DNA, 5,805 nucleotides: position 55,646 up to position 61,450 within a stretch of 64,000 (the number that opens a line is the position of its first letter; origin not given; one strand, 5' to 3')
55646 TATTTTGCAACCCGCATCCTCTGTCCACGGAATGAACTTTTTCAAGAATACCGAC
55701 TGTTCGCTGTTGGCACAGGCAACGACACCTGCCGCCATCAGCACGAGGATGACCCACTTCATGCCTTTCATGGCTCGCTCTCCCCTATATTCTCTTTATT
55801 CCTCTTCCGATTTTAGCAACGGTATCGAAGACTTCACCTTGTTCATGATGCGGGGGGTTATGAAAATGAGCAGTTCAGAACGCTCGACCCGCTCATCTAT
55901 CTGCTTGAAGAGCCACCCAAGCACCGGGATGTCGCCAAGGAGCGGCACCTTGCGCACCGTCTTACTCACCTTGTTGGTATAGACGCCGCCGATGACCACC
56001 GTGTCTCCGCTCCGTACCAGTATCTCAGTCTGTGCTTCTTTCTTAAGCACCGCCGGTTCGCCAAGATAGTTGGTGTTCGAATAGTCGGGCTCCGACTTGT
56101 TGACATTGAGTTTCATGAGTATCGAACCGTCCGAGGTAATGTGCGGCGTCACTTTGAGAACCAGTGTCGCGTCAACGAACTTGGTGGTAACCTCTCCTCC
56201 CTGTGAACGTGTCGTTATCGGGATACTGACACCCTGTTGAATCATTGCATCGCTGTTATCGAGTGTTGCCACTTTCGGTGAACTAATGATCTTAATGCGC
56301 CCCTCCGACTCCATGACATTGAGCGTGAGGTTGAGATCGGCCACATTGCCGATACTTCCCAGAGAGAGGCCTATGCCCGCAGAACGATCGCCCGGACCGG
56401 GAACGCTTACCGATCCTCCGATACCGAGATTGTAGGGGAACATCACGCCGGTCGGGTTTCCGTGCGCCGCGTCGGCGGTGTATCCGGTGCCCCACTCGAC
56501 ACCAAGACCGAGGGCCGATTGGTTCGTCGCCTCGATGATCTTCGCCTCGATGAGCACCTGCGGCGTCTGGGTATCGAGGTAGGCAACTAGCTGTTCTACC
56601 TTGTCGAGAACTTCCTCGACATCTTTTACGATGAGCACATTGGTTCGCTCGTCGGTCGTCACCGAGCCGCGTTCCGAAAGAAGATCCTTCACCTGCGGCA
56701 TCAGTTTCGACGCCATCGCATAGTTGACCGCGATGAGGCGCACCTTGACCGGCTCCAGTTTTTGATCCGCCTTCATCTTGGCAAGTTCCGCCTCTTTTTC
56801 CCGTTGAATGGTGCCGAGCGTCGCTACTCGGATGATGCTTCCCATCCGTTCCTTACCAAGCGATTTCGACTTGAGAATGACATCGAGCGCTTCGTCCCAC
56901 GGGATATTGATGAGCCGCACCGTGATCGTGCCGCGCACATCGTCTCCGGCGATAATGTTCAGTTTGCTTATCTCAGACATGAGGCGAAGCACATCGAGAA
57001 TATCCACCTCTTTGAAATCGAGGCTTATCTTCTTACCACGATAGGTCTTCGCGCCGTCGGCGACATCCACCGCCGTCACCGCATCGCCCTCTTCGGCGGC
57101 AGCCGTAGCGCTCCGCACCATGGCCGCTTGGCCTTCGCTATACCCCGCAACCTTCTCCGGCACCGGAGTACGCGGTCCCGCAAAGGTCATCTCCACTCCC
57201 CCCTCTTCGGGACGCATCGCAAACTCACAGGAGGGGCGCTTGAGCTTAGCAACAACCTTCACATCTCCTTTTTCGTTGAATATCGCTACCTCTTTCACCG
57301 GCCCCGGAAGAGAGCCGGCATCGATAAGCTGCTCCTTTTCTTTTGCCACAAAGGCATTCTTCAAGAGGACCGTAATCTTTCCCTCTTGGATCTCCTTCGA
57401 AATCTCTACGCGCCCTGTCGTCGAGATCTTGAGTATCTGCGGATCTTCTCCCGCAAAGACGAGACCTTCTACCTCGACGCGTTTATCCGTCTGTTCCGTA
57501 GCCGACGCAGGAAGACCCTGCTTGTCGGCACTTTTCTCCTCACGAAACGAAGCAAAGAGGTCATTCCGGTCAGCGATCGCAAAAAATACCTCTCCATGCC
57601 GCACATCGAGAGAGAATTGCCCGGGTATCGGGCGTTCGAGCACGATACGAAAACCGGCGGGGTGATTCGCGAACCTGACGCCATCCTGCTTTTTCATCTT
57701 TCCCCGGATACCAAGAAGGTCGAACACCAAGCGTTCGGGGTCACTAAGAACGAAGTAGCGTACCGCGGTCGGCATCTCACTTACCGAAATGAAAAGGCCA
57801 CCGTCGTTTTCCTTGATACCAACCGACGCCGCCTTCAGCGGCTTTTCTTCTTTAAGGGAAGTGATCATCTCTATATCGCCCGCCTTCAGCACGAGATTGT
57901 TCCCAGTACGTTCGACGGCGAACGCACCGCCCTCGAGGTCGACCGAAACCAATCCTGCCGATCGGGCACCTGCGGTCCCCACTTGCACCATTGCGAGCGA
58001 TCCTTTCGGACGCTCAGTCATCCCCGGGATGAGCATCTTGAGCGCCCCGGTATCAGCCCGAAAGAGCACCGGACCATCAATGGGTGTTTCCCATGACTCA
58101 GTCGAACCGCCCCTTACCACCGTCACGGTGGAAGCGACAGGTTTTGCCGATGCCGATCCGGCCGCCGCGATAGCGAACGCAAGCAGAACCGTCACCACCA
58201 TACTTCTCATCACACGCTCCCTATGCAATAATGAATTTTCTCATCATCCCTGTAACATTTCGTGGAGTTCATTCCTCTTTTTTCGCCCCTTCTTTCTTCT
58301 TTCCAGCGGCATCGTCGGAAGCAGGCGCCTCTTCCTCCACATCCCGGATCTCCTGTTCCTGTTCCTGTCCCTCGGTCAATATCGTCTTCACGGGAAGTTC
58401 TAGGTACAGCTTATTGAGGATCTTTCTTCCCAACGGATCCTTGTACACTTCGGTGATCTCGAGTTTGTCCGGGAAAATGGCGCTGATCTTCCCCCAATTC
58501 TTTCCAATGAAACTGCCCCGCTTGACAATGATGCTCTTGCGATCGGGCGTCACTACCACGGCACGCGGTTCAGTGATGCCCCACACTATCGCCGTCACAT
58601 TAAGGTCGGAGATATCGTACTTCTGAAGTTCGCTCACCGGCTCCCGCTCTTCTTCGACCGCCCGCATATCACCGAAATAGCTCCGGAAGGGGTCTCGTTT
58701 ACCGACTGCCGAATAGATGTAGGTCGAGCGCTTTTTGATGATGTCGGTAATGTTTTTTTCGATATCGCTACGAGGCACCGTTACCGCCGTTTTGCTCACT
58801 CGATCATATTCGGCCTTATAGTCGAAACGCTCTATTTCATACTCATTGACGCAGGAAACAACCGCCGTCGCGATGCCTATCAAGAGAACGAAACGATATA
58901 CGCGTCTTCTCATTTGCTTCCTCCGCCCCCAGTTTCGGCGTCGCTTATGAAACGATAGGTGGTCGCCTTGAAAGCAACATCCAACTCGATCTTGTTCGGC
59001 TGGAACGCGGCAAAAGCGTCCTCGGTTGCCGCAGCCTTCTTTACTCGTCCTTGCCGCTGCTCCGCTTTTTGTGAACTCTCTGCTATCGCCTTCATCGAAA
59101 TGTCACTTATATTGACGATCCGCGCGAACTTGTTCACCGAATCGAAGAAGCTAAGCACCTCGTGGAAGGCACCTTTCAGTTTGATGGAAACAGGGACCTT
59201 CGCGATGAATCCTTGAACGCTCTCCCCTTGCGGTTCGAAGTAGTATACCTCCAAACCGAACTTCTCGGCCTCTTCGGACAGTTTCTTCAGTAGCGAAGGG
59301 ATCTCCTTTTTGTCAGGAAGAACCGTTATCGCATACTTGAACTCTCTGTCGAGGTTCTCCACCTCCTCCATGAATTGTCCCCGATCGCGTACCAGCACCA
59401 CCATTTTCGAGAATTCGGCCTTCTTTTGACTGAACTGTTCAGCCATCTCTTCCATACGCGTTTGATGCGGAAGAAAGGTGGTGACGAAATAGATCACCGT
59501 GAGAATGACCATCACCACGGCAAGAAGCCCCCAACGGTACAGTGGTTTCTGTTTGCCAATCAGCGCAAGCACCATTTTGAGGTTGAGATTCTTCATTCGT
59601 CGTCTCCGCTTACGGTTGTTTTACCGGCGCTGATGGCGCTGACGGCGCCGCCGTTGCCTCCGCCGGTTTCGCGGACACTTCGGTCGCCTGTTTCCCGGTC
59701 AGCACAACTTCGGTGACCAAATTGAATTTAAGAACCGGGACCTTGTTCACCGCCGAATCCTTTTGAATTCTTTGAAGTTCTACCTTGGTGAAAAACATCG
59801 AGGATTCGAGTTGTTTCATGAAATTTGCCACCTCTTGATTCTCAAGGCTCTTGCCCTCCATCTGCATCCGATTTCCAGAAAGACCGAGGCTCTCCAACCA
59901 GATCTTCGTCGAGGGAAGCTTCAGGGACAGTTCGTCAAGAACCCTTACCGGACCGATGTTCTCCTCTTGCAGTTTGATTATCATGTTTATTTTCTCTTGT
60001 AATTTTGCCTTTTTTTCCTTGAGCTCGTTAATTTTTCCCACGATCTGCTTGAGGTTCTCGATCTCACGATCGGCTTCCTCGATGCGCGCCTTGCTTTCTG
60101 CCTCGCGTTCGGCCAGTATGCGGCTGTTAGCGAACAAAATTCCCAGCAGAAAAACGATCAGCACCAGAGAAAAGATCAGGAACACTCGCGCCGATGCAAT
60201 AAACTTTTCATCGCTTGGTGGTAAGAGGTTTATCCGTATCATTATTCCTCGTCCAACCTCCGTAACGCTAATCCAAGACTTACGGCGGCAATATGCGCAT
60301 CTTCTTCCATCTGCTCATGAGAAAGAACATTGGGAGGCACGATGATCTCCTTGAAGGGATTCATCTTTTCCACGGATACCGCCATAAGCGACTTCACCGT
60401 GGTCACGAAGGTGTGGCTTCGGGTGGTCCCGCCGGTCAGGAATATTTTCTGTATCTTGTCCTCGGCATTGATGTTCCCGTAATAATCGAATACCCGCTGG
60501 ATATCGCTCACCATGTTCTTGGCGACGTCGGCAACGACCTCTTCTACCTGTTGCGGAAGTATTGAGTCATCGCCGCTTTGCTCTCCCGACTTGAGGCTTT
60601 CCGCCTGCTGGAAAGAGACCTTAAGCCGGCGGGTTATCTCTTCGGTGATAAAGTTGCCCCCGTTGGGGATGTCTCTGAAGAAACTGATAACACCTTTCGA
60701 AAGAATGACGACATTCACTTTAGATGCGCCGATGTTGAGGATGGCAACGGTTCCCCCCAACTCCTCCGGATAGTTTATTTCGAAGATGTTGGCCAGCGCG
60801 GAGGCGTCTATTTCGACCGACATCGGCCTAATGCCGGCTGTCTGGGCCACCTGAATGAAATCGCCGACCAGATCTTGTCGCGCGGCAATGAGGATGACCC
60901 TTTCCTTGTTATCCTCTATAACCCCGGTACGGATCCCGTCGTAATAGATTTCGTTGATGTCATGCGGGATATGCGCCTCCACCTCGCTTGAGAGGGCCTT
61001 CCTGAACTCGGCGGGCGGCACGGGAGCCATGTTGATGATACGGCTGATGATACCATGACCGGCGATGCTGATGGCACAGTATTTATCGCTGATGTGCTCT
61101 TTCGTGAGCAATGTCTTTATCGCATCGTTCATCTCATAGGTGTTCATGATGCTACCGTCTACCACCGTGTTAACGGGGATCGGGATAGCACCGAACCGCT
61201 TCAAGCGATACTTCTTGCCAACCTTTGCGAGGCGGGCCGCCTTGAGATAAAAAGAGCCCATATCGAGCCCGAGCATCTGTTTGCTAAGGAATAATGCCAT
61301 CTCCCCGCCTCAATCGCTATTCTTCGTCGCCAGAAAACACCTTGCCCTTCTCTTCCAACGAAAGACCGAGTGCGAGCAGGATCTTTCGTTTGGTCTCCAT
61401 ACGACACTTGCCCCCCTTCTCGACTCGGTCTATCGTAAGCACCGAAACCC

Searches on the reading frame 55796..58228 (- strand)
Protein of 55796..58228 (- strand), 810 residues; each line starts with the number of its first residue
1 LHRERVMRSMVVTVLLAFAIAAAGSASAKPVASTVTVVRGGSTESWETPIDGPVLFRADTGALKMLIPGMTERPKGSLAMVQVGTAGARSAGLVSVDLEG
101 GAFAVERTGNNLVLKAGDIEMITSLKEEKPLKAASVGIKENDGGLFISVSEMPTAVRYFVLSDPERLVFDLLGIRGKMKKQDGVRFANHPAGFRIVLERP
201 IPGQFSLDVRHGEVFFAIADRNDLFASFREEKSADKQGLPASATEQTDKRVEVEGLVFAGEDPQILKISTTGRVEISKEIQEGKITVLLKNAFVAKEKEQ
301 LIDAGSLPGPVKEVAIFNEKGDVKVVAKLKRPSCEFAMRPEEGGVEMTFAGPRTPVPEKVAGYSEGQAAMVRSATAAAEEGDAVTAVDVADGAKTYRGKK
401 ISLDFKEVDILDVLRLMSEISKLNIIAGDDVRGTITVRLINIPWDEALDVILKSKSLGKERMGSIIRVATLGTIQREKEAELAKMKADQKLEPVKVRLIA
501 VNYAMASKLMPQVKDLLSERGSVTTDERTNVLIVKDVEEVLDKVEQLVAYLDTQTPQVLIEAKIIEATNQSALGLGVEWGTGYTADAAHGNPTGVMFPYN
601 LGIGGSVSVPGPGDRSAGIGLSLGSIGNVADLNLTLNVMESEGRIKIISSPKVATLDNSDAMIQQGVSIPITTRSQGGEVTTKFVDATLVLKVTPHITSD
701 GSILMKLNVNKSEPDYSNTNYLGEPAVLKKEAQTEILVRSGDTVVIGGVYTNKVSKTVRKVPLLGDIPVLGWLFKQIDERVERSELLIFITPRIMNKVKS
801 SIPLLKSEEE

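Call 24: search_protein_families(library=pfam, proteins=[window:55796-58228:-], max_evalue=0.01)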
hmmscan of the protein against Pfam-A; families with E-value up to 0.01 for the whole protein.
window:55796-58228:- (810 aa): 4 families
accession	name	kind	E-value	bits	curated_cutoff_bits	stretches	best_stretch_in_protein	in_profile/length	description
PF00263.26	Secretin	-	9.2e-50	169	27.5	1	639-795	2-168/169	Bacterial type II and III secretion system protein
PF03958.22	Secretin_N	-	8.4e-13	48.8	28.2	1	496-557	1-69/69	Bacterial type II/III secretion system short domain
PF07660.19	STN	-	3.8e-06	27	28.4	1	423-468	1-49/52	Secretin and TonB N terminus short domain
PF21305.2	type_II_gspD_N0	-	3.8e-05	23.9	27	1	403-439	1-37/71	GspD-like, N0 domain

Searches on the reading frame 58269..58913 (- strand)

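Call 84: search_protein_families(library=pfam, proteins=[window:58269-58913:-], max_evalue=0.001)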
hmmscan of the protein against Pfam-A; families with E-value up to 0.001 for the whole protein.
window:58269-58913:- (214 aa): 1 family
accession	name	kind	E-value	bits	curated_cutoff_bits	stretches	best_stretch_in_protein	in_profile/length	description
PF04351.19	PilP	-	1.3e-10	41.8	25.6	1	59-162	23-135/146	Pilus assembly protein, PilP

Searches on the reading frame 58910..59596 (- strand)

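Call 84: search_protein_families(library=pfam, proteins=[window:58910-59596:-], max_evalue=0.001)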
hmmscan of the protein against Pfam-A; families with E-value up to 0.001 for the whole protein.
window:58910-59596:- (228 aa): 1 family
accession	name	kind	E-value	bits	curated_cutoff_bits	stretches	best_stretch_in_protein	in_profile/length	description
PF04350.18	PilO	-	5.2e-28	98.5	22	1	50-185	3-128/145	Pilus assembly protein, PilO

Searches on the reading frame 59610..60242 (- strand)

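Call 84: search_protein_families(library=pfam, proteins=[window:59610-60242:-], max_evalue=0.001)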
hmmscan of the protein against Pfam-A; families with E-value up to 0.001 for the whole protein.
window:59610-60242:- (210 aa): 2 families
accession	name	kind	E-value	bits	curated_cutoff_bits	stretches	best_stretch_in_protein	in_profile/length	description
PF05137.18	PilN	-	4.7e-15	55.8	22.8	1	100-177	1-76/78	Fimbrial assembly protein (PilN)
PF17561.7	TssO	-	0.00024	21.8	29.2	1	10-86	3-79/148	Type VI secretion system, TssO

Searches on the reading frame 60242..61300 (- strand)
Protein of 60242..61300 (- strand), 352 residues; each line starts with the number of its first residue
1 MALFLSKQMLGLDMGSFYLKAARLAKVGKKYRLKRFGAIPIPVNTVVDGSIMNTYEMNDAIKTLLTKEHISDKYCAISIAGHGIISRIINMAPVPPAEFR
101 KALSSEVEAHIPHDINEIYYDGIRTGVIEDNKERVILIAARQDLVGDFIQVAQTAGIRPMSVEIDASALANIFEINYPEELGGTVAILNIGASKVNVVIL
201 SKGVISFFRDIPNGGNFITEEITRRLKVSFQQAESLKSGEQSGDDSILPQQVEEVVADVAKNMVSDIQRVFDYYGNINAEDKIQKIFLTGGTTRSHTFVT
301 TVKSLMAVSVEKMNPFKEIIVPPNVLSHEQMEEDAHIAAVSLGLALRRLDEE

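Call 84: search_protein_families(library=pfam, proteins=[window:60242-61300:-], max_evalue=0.001)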
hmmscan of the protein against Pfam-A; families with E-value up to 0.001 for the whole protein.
window:60242-61300:- (352 aa): 3 families
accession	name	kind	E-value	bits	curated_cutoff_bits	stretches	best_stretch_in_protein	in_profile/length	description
PF11104.14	PilM_2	-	3.7e-51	174.5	27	1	11-348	1-339/340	Type IV pilus assembly protein PilM;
PF14450.12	FtsA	-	5.8e-11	43.3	31.8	1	186-311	1-108/127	Cell division protein FtsA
PF06723.19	MreB_Mbl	-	0.00032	20.1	27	0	185-231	147-193/327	MreB/Mbl protein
